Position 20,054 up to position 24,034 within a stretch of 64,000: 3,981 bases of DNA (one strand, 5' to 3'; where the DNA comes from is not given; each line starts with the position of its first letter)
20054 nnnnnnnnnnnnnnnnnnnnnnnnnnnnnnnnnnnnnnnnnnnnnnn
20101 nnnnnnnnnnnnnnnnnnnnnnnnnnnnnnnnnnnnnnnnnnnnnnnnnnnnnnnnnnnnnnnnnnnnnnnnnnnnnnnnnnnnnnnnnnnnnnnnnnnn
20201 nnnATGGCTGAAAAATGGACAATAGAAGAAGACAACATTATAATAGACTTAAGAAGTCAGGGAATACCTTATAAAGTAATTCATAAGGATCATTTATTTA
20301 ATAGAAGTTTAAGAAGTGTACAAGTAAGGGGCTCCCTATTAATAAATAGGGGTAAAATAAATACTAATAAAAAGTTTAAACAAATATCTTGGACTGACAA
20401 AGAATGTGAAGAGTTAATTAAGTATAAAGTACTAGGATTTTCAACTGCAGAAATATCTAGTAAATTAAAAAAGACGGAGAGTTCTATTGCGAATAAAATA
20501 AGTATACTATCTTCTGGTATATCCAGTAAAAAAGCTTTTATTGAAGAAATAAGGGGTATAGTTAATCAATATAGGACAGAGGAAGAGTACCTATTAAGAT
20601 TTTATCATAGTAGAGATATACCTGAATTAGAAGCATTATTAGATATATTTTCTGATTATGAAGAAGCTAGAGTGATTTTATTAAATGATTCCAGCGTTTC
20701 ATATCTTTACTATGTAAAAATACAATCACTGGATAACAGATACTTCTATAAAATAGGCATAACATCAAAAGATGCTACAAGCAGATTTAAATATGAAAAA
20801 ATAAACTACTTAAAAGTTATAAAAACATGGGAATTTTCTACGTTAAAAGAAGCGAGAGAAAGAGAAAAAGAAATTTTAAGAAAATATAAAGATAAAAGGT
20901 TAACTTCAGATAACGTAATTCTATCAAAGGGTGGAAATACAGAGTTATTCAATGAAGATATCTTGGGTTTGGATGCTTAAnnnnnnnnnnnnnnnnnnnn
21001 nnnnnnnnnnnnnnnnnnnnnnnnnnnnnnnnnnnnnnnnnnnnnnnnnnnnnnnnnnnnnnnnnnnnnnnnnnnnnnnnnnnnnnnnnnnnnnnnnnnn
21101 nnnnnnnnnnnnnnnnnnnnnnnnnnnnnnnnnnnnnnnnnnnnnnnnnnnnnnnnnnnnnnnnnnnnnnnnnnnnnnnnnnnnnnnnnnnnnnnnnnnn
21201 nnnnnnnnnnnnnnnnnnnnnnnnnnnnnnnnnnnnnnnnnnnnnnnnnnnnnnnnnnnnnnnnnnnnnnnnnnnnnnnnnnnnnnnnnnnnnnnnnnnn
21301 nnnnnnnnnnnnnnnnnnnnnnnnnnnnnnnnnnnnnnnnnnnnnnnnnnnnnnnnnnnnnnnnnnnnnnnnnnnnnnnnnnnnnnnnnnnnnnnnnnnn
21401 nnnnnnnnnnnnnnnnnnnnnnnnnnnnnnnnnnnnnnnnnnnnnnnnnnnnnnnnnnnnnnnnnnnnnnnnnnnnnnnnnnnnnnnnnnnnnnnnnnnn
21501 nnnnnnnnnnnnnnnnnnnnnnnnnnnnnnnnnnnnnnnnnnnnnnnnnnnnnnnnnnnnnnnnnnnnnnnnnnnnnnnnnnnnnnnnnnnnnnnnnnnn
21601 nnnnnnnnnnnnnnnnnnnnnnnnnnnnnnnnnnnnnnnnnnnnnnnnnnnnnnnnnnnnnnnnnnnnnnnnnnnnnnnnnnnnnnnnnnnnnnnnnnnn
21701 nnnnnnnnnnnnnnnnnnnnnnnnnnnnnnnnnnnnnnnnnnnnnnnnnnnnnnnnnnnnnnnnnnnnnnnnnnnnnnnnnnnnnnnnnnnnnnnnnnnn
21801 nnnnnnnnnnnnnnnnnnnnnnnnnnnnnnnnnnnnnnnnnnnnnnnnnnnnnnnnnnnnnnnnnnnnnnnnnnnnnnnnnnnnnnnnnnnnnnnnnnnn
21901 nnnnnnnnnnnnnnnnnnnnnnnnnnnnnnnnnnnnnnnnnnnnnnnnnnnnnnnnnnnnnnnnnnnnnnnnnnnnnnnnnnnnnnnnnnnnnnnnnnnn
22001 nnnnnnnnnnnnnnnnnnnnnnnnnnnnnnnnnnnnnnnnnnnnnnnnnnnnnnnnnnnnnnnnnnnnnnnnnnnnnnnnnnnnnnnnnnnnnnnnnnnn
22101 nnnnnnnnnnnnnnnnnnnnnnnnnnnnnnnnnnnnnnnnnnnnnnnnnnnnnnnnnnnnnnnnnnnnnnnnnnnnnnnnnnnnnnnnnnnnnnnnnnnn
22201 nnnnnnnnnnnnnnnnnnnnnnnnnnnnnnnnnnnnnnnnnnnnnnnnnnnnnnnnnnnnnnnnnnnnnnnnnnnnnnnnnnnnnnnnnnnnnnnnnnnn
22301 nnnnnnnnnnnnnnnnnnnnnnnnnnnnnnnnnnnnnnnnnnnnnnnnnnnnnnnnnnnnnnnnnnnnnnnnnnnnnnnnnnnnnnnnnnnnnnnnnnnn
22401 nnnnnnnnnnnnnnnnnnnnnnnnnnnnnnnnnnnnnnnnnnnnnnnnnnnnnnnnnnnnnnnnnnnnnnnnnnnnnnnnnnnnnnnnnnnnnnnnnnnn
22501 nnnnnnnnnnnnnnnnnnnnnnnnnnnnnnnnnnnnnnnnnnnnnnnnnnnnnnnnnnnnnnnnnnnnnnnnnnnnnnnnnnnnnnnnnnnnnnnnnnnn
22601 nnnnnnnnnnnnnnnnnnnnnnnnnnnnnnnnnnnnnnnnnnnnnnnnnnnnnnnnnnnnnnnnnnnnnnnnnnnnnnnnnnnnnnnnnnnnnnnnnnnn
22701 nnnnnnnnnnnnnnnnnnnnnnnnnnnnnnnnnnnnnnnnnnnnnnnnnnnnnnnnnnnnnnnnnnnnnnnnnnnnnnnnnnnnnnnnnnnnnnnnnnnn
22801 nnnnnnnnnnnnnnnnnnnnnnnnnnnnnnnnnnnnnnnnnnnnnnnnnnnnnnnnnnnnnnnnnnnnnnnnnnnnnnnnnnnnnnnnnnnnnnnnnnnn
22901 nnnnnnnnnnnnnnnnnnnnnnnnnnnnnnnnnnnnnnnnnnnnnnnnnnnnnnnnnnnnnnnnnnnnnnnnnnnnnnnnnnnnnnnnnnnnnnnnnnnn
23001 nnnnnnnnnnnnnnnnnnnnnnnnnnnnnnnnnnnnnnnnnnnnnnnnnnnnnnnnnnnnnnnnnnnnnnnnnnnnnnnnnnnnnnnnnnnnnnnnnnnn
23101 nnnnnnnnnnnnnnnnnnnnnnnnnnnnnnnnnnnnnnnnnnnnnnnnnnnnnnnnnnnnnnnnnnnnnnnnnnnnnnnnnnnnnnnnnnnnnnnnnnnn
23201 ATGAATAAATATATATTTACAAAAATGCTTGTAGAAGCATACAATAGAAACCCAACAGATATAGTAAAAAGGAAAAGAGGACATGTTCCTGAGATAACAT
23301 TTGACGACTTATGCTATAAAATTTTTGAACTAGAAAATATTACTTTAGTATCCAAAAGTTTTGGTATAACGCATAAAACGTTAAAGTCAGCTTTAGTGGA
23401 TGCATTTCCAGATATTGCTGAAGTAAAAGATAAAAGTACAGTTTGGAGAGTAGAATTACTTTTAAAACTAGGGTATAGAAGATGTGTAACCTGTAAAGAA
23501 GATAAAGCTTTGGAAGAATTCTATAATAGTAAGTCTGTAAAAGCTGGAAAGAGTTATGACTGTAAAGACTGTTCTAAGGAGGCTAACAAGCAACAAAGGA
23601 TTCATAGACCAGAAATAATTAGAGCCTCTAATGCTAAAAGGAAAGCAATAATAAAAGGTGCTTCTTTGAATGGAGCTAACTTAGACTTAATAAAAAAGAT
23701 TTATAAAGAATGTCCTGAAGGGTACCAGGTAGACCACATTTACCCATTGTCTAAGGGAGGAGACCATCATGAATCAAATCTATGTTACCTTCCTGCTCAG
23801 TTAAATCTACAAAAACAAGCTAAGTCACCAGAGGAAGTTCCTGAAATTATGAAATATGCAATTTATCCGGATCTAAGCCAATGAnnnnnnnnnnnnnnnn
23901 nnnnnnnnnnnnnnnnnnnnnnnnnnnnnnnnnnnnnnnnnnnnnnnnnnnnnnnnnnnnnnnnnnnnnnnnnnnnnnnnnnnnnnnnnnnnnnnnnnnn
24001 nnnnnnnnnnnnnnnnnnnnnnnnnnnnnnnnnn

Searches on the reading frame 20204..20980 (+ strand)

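Call 10: search_protein_families(library=pfam, proteins=[window:20204-20980:+], max_evalue=0.01)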
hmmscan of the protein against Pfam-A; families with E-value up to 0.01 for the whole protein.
window:20204-20980:+ (258 aa): 2 families
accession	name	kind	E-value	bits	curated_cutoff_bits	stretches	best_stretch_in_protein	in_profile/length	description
PF13455.12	MUG113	-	6.9e-05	23.8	22.3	1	182-250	1-60/73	Meiotically up-regulated gene 113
PF10544.15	T5orf172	-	0.0063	17.4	20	0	167-250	2-87/101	T5orf172 domain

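Call 59: search_protein_families(library=phrogs, proteins=[window:20204-20980:+], max_evalue=0.001)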
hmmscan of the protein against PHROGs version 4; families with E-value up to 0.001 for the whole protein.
window:20204-20980:+ (258 aa): 2 families
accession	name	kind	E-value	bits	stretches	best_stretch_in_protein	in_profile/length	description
phrog_681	-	DNA, RNA and nucleotide metabolism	2.1e-11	44.1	1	166-254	440-527/576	endonuclease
phrog_323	-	transcription regulation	2.2e-11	44.9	1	3-225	95-314/319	transcriptional regulator, D5-like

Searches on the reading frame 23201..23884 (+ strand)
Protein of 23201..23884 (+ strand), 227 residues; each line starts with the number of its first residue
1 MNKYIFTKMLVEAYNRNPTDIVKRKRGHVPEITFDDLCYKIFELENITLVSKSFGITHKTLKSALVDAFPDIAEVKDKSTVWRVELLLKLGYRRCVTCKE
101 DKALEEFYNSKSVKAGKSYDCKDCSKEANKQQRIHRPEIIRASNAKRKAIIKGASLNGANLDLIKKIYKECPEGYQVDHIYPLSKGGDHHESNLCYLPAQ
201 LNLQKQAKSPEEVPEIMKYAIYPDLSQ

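Call 63: search_protein_families(library=pfam, proteins=[window:23201-23884:+], max_evalue=0.01)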
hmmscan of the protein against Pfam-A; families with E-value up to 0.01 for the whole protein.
window:23201-23884:+ (227 aa): 1 family
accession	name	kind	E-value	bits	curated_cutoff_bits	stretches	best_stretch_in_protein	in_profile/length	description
PF13395.12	HNH_4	-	9.5e-05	22.7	22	1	173-210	16-53/54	HNH endonuclease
